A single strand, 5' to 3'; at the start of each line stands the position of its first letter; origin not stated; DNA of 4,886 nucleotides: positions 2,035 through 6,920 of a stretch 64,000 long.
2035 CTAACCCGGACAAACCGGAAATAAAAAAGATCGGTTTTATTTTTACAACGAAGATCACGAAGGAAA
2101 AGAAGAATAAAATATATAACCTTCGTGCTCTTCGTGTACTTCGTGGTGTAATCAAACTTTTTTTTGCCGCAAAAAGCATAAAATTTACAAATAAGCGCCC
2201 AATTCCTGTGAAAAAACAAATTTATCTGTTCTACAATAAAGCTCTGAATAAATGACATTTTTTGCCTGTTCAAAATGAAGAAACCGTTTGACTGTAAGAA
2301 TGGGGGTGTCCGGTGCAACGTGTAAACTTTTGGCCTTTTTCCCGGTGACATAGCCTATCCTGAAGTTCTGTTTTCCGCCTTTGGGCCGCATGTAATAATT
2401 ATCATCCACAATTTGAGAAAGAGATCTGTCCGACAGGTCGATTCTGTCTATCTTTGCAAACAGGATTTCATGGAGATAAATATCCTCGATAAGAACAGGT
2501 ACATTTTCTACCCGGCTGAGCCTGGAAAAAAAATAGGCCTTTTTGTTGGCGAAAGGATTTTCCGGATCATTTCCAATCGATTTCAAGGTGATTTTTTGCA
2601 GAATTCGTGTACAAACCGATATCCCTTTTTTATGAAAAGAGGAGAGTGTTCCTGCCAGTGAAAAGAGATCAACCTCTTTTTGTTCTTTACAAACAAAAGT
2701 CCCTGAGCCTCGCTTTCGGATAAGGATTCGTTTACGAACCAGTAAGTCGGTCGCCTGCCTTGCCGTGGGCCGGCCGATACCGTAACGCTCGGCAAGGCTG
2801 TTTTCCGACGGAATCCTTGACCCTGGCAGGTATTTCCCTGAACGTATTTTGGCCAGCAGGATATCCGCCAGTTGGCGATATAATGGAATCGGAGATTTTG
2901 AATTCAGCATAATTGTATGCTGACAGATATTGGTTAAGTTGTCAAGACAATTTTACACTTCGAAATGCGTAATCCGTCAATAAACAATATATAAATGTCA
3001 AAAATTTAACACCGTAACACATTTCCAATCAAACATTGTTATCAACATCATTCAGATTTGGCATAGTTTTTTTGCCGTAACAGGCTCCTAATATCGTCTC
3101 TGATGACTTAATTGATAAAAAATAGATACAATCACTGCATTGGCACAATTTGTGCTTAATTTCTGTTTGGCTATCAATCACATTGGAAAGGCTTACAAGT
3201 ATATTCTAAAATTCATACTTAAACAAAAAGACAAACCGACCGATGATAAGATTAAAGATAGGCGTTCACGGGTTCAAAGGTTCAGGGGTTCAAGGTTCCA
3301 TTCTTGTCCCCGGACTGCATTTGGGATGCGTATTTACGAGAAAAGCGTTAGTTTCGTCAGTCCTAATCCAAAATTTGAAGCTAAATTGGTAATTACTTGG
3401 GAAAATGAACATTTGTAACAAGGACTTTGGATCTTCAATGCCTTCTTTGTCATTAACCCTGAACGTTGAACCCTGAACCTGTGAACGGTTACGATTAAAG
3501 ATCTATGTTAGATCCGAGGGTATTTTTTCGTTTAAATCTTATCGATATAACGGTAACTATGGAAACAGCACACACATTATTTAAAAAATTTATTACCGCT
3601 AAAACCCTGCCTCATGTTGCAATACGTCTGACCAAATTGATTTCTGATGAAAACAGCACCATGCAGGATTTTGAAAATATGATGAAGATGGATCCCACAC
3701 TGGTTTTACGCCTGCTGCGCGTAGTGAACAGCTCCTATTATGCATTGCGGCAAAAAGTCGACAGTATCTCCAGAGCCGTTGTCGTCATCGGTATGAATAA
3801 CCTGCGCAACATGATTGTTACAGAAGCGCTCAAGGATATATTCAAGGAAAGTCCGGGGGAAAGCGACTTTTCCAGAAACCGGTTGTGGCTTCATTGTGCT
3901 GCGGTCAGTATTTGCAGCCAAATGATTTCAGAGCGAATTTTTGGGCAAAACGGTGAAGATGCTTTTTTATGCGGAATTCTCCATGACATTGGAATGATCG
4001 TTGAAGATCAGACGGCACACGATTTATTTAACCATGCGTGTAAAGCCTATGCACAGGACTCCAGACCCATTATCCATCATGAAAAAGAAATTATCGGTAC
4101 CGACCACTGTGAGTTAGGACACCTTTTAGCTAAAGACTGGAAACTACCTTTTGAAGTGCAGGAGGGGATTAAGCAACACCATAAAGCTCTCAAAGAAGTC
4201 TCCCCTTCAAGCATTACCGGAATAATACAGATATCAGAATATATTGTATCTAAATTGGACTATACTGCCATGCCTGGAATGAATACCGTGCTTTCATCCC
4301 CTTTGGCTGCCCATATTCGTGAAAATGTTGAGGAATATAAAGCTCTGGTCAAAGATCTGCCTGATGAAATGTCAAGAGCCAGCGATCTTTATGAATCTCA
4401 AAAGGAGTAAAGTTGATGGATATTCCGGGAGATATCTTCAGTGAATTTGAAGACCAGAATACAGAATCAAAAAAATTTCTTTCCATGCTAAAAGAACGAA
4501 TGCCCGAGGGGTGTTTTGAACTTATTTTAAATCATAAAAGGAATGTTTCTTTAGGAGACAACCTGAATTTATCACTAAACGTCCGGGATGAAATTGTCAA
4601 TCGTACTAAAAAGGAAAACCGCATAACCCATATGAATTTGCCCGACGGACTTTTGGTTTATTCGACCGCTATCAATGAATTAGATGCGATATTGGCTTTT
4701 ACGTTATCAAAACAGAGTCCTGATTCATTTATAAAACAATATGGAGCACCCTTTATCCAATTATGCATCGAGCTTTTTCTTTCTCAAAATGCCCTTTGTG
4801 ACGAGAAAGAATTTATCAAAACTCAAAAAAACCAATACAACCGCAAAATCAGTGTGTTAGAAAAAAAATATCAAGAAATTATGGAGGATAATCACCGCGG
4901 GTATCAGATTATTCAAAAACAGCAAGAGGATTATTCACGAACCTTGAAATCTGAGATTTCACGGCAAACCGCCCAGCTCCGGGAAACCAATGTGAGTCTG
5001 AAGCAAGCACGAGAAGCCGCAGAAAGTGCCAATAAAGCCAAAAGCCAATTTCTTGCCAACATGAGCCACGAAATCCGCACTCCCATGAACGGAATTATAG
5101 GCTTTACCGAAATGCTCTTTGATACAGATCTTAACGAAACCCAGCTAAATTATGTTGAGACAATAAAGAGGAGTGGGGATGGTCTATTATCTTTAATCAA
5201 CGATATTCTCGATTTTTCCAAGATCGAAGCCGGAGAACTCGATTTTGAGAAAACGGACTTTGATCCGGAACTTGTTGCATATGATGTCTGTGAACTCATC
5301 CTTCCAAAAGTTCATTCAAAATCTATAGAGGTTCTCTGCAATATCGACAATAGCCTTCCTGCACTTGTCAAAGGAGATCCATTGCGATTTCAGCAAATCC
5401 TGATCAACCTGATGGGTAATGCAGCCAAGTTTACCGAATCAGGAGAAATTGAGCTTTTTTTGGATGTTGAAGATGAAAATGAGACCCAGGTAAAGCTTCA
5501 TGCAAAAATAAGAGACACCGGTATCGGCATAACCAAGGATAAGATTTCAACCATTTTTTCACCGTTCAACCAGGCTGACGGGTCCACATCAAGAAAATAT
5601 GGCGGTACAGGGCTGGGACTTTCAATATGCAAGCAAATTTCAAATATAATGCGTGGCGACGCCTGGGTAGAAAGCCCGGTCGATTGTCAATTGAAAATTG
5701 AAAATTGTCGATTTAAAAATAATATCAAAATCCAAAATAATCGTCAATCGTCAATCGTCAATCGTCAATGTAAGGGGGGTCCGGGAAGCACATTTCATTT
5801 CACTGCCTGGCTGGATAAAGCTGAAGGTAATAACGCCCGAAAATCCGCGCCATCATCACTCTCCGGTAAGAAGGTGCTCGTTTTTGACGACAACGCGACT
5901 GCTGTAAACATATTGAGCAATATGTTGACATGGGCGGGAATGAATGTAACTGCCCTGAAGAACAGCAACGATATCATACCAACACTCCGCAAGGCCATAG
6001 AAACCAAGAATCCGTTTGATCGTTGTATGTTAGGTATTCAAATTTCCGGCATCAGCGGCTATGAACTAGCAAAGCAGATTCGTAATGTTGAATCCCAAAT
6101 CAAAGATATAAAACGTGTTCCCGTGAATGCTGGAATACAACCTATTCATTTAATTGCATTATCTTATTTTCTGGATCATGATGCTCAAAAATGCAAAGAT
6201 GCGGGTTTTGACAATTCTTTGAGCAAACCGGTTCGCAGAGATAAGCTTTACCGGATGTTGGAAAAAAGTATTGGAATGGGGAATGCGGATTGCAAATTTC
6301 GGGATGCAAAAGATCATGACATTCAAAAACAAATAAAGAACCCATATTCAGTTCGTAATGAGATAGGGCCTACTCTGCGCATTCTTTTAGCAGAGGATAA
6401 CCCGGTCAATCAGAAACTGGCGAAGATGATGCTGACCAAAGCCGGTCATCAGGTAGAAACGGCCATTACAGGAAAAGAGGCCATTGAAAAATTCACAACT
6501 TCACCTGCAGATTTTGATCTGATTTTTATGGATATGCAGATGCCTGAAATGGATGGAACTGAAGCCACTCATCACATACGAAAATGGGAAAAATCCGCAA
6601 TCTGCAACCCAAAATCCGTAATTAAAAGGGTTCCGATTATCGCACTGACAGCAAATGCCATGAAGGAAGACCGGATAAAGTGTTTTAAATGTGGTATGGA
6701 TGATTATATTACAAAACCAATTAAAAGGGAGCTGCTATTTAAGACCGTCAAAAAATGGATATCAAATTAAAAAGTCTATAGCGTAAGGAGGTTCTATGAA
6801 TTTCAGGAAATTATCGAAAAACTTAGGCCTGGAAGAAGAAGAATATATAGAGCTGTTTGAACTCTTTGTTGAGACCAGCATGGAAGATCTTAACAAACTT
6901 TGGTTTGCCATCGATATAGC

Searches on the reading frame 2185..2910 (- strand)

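Call 57: search_protein_families(library=pfam, proteins=[window:2185-2910:-], max_evalue=0.001)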
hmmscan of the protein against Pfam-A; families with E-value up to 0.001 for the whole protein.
window:2185-2910:- (241 aa): 2 families
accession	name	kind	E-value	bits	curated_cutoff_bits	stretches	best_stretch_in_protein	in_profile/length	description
PF00392.27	GntR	-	2.5e-19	69.1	27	1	10-73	1-64/64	Bacterial regulatory proteins, gntR family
PF07702.18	UTRA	-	4.1e-16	59.5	23.8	1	122-231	31-140/141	UTRA domain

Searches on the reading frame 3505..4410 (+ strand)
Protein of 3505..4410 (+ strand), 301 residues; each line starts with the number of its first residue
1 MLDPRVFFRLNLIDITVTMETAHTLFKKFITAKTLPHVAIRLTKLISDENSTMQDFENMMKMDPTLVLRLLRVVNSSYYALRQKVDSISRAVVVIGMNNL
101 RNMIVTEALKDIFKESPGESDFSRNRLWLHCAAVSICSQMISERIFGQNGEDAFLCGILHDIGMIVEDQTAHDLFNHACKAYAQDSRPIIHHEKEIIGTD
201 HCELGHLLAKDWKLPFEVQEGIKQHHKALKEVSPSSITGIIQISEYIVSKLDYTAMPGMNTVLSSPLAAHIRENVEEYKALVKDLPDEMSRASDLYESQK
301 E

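Call 57: search_protein_families(library=pfam, proteins=[window:3505-4410:+], max_evalue=0.001)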
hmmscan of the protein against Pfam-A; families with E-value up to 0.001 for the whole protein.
window:3505-4410:+ (301 aa): 2 families
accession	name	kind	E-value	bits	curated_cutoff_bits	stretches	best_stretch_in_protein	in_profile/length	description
PF08668.18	HDOD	-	2.8e-53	180.8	22.9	1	34-227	3-195/196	HDOD domain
PF01966.28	HD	-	2.9e-06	28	22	1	130-230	4-90/116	HD domain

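Call 64: find_homologous_proteins(query=window:3505-4410:+, max_evalue=1e-60)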
Query window:3505-4410:+ (301 aa): 952 proteins with E <= 1e-60 among 1684 candidates; the best 120 are listed.
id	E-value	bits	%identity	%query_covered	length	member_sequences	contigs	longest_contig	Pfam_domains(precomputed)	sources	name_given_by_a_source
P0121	8.4e-175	598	95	94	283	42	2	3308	PF08668.19,PF01966.29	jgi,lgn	-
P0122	2.5e-166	570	91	94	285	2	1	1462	PF08668.19,PF01966.29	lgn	-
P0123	1.7e-164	564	89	94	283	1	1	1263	PF08668.19,PF01966.29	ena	-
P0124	8.7e-164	562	90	94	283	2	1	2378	PF08668.19,PF01966.29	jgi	jgi:putative nucleotidyltransferase with HDIG domain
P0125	3.7e-163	560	90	94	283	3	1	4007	PF08668.19,PF01966.29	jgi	-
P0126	4.5e-163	559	89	94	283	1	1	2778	PF08668.19,PF01966.29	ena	-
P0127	1.2e-162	558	89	94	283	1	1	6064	PF08668.19,PF01966.29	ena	-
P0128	1.3e-162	558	90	94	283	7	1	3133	PF08668.19,PF01966.29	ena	-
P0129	2.3e-162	557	89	94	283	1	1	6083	PF08668.19,PF01966.29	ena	-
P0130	3.1e-162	557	89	94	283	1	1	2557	PF08668.19,PF01966.29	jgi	-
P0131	6.4e-162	556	90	94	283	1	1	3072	PF08668.19,PF01966.29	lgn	-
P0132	1.7e-161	554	89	94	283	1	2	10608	PF08668.19,PF01966.29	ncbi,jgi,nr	ncbi:MAG: HDOD domain-containing protein [Deltaproteobacteria bacterium]|nr:HDOD domain-containing p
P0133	2.1e-161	554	89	94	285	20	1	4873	PF08668.19,PF01966.29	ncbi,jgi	ncbi:MAG: HDOD domain-containing protein [Desulfobacterales bacterium]|jgi:putative nucleotidyltrans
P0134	1.4e-159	548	89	94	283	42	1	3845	PF08668.19,PF01966.29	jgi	-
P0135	1.0e-156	538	86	94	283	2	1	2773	PF08668.19,PF01966.29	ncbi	-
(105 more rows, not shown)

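Call 65: find_encoding_contigs(protein=P0121, flank=2500, max_places=3)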
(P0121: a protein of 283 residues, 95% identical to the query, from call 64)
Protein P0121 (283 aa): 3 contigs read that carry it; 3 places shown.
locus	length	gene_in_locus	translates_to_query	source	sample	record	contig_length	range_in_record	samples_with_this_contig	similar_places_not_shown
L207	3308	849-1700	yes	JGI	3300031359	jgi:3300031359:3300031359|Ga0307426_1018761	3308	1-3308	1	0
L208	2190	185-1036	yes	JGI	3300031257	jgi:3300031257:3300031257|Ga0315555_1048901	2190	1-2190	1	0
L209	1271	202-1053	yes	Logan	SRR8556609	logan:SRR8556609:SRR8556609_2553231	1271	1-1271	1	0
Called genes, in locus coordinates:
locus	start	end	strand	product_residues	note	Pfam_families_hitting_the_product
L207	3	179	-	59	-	?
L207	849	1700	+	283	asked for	PF08668:HDOD, PF01966:HD (weak)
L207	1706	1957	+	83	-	-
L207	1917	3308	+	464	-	?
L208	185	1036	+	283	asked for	PF08668:HDOD, PF01966:HD (weak)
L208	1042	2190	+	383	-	?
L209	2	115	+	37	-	?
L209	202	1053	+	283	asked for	PF08668:HDOD, PF01966:HD (weak)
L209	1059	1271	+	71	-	?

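Call 66: find_encoding_contigs(protein=P0132, flank=2500, max_places=2)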
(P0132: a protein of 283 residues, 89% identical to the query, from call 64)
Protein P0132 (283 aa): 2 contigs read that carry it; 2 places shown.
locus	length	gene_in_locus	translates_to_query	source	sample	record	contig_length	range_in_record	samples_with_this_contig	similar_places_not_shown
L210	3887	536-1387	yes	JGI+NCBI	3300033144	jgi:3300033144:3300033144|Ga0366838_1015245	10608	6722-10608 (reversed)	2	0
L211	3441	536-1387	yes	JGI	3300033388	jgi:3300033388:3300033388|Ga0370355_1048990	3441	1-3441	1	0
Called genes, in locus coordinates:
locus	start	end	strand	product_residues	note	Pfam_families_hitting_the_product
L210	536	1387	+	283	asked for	PF08668:HDOD, PF01966:HD (weak)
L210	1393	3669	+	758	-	PF00512:HisKA, PF02518:HATPase_c, PF00072:Response_reg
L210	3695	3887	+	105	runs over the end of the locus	PF01627:Hpt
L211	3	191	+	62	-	?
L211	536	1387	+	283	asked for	PF08668:HDOD, PF01966:HD (weak)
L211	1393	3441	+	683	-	?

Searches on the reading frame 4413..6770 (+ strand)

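Call 57: search_protein_families(library=pfam, proteins=[window:4413-6770:+], max_evalue=0.001)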
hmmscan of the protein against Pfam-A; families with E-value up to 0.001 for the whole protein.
window:4413-6770:+ (785 aa): 3 families
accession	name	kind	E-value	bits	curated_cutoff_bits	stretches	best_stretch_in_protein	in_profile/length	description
PF00072.30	Response_reg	-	4.5e-38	130.3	30.2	2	657-779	1-110/111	Response regulator receiver domain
PF00512.31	HisKA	-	1.4e-24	86.4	26.9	1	209-274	1-66/66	His Kinase A (phospho-acceptor) domain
PF02518.31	HATPase_c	-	4.7e-24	85.4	26.4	1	321-423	1-97/111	Histidine kinase-, DNA gyrase B-, and HSP90-like ATPase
